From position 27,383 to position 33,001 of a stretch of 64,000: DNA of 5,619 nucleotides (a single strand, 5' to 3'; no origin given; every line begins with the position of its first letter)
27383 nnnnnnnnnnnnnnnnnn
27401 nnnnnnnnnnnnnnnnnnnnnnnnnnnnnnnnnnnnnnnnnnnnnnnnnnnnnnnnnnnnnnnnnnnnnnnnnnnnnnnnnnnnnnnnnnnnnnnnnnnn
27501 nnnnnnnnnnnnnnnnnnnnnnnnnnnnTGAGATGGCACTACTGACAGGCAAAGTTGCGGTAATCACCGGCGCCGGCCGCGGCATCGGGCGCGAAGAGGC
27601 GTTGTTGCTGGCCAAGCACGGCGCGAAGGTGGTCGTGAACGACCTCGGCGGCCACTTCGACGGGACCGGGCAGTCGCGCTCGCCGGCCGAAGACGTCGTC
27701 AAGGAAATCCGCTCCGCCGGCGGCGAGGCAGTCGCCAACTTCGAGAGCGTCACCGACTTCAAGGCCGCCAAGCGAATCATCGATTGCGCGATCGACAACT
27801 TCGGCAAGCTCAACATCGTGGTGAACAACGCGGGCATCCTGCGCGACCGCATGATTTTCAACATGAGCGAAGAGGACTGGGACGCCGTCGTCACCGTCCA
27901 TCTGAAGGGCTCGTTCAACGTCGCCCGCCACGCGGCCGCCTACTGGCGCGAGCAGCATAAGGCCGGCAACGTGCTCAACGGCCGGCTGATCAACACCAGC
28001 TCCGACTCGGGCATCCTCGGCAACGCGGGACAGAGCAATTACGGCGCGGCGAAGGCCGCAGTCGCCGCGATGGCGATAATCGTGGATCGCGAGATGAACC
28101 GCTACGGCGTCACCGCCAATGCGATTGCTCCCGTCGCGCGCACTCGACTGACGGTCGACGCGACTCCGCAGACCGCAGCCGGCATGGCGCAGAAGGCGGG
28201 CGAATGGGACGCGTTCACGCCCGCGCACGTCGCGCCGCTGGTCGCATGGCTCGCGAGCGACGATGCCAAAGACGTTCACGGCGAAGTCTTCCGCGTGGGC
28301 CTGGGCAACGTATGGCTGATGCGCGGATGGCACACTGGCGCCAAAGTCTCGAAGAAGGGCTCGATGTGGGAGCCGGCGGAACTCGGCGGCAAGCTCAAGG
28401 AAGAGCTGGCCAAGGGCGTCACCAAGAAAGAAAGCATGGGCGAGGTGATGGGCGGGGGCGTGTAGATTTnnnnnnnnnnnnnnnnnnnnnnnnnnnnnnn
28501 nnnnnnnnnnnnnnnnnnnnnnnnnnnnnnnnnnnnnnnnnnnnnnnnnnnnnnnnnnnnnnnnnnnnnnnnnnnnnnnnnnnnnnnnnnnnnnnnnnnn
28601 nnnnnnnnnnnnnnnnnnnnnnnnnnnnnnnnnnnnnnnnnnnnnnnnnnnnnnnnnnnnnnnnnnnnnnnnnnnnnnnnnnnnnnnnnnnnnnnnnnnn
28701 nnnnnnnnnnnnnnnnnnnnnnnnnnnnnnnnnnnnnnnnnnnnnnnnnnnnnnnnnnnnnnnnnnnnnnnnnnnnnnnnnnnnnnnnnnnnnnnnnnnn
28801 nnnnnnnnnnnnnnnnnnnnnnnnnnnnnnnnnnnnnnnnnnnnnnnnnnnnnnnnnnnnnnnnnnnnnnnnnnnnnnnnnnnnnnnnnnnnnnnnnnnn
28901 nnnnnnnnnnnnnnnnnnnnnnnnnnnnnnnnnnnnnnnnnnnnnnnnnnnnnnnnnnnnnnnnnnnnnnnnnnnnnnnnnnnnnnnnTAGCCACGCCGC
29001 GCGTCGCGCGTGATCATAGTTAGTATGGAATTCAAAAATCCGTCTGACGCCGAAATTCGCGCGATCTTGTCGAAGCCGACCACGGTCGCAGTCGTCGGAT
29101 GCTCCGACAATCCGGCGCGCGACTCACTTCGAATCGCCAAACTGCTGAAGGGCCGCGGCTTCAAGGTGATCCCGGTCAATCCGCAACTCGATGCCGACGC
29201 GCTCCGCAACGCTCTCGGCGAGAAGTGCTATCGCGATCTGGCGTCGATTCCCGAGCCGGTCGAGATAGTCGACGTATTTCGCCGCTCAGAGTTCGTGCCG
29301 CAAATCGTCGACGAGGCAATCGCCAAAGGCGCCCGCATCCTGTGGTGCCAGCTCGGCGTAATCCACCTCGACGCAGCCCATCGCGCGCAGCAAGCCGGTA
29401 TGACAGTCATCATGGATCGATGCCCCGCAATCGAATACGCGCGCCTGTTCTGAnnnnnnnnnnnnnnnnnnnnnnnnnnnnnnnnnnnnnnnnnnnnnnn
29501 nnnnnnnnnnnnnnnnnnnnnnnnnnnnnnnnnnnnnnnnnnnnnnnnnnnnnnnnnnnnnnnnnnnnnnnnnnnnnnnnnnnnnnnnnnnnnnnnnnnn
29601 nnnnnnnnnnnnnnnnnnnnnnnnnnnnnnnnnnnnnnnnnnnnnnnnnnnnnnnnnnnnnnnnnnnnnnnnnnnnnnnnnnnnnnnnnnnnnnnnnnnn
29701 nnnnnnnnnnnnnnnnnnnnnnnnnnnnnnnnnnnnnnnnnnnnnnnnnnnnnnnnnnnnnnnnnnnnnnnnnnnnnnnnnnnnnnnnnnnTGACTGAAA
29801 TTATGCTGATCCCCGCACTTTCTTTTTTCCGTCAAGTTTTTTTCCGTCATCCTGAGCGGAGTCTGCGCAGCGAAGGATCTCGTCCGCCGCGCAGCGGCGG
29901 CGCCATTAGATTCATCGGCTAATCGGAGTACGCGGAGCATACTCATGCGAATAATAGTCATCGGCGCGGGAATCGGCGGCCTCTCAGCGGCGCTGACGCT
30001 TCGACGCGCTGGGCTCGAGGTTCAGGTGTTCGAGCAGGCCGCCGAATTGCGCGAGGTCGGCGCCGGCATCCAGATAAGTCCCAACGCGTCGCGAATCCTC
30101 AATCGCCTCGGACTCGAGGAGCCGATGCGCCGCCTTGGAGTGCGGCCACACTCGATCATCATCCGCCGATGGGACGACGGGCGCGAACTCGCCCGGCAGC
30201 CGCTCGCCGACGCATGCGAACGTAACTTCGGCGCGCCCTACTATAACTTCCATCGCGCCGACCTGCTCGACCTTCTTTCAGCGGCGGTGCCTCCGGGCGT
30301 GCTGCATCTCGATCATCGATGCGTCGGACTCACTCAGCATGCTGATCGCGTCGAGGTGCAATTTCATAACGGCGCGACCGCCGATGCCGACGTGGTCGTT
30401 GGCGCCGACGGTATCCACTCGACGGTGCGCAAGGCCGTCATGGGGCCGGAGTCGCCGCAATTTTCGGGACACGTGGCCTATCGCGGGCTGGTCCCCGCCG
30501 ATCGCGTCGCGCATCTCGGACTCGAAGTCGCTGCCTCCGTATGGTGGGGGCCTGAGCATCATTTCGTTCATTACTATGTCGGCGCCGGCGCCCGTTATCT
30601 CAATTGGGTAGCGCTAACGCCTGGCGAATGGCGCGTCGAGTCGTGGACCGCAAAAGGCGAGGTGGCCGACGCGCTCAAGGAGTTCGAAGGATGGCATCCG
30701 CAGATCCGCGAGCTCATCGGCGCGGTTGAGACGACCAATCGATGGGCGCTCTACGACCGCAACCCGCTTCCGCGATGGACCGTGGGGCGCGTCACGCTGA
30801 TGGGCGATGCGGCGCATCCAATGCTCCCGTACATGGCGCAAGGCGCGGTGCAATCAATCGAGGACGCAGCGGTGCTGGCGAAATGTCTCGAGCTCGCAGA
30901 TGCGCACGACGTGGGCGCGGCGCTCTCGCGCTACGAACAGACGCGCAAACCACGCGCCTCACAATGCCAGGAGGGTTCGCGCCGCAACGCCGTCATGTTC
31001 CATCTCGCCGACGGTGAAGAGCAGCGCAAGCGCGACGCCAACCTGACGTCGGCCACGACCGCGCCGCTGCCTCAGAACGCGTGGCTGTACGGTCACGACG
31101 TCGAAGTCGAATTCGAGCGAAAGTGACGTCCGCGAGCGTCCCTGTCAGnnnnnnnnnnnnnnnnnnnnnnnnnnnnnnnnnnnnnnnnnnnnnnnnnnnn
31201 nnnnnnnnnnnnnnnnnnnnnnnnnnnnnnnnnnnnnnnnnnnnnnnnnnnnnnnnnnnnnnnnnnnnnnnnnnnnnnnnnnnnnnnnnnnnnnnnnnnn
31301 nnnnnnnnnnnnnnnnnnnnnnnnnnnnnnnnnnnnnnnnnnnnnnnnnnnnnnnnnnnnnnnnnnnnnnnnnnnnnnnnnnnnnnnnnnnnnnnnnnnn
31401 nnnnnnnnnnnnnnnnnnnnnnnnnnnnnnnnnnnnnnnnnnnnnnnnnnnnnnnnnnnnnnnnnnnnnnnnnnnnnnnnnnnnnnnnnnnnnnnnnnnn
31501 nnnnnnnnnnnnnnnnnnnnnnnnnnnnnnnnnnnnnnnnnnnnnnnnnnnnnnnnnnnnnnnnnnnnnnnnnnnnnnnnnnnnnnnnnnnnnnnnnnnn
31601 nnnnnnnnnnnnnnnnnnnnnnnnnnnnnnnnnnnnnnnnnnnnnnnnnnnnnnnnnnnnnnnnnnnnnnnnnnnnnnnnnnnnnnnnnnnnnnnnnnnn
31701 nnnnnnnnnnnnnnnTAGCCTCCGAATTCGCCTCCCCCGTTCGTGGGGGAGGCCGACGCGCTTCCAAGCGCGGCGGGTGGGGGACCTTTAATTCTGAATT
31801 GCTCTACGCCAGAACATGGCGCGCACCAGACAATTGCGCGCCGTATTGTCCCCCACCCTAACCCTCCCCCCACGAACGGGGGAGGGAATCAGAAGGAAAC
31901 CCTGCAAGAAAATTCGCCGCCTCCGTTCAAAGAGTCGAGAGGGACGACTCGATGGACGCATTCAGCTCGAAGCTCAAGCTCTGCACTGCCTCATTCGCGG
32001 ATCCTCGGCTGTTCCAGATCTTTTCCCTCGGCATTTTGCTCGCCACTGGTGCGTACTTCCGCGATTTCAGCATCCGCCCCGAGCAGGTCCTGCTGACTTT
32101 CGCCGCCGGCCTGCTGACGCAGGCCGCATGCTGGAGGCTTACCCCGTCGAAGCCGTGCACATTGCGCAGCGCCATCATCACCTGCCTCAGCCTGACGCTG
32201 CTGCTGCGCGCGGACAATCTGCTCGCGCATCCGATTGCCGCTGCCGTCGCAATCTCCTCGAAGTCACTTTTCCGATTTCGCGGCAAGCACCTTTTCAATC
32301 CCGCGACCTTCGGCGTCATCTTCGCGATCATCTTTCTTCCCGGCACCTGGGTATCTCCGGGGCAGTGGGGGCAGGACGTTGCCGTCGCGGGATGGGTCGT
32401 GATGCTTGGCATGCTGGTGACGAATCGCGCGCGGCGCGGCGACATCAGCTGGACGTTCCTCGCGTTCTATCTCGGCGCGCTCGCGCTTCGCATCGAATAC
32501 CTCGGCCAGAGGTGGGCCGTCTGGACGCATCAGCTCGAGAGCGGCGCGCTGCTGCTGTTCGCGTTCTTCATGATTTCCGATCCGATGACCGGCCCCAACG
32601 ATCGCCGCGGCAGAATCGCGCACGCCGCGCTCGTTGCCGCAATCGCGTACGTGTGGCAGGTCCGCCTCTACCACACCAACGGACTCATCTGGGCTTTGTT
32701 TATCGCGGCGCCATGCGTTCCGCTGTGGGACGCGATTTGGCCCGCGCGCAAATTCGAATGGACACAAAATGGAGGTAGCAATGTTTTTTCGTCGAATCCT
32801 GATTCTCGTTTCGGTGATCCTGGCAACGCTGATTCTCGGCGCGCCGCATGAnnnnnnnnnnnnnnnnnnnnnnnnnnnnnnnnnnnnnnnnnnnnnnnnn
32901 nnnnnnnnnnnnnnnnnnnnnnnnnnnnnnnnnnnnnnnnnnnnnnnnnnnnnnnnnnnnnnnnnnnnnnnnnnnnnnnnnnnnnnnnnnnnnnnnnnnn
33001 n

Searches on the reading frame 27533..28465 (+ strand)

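Call 40: search_protein_families(library=pfam, proteins=[window:27533-28465:+], max_evalue=0.001)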
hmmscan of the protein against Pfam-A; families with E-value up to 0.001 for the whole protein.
window:27533-28465:+ (310 aa): 3 families
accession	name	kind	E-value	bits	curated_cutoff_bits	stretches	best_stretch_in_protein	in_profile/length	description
PF00106.31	adh_short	-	1.9e-37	129.1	26.6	1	7-201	1-180/195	short chain dehydrogenase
PF13561.12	adh_short_C2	-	3.6e-33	115.5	27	1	13-256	1-232/236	Enoyl-(Acyl carrier protein) reductase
PF08659.16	KR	-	2.4e-17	63.8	22.6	1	10-182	4-161/180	KR domain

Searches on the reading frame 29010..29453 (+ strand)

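Call 40: search_protein_families(library=pfam, proteins=[window:29010-29453:+], max_evalue=0.001)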
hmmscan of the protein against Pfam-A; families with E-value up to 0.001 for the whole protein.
window:29010-29453:+ (147 aa): 2 families
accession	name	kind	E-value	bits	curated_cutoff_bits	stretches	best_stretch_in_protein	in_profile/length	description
PF13380.12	CoA_binding_2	-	1.9e-37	128.7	22.8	1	25-143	2-115/116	CoA binding domain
PF02629.25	CoA_binding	-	5e-05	24.4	22.3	1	22-113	2-93/97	CoA binding domain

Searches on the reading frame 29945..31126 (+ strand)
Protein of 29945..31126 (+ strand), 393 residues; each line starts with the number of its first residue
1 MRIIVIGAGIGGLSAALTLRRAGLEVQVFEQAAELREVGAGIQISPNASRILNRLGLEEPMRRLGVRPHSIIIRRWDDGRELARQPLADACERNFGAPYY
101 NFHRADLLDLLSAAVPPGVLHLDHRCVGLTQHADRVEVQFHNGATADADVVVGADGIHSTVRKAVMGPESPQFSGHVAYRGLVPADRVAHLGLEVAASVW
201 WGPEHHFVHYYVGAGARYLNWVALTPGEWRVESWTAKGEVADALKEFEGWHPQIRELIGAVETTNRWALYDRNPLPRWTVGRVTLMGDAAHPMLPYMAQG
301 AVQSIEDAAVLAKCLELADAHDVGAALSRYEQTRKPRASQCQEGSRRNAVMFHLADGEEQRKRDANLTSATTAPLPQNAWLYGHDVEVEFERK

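Call 40: search_protein_families(library=pfam, proteins=[window:29945-31126:+], max_evalue=0.001)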
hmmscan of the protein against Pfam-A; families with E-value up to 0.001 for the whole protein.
window:29945-31126:+ (393 aa): 8 families
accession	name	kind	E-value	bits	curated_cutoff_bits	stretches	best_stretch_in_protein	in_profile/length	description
PF01494.25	FAD_binding_3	-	5.3e-28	98.7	22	1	3-342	4-346/349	FAD binding domain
PF13450.12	NAD_binding_8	-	5.7e-07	30.2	21.9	1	5-34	1-30/68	NAD(P)-binding Rossmann-like domain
PF07992.20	Pyr_redox_2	-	1.4e-06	28.4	26.1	1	1-33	1-33/291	Pyridine nucleotide-disulphide oxidoreductase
PF01593.30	Amino_oxidase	-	2e-06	27.8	19.8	0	108-152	207-251/443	Flavin containing amine oxidoreductase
PF00890.30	FAD_binding_2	-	7.3e-06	25.9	20.4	1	3-35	2-34/414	FAD binding domain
PF01266.30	DAO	-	4.3e-05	23.7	27.9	0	2-35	1-34/353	FAD dependent oxidoreductase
PF00070.33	Pyr_redox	-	0.0001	23.2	22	1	2-54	1-52/82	Pyridine nucleotide-disulphide oxidoreductase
PF13454.12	NAD_binding_9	-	0.00032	21.1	21.8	0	5-156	2-153/155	FAD-NAD(P)-binding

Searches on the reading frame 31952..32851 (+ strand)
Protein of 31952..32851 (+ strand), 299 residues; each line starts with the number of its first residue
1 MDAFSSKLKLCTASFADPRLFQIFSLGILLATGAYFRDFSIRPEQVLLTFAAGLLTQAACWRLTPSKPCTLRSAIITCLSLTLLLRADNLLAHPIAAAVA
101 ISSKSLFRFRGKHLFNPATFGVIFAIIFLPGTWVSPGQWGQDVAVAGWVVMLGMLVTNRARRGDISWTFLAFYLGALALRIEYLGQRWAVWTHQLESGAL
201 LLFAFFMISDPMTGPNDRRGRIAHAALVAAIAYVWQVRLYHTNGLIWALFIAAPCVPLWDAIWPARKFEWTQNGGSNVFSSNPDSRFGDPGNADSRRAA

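Call 40: search_protein_families(library=pfam, proteins=[window:31952-32851:+], max_evalue=0.001)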
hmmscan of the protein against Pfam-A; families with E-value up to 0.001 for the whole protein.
window:31952-32851:+ (299 aa): 1 family
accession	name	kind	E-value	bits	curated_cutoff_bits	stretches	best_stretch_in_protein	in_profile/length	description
PF03116.20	NQR2_RnfD_RnfE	-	8.1e-18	65.2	27.7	2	162-268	188-295/296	NQR2, RnfD, RnfE family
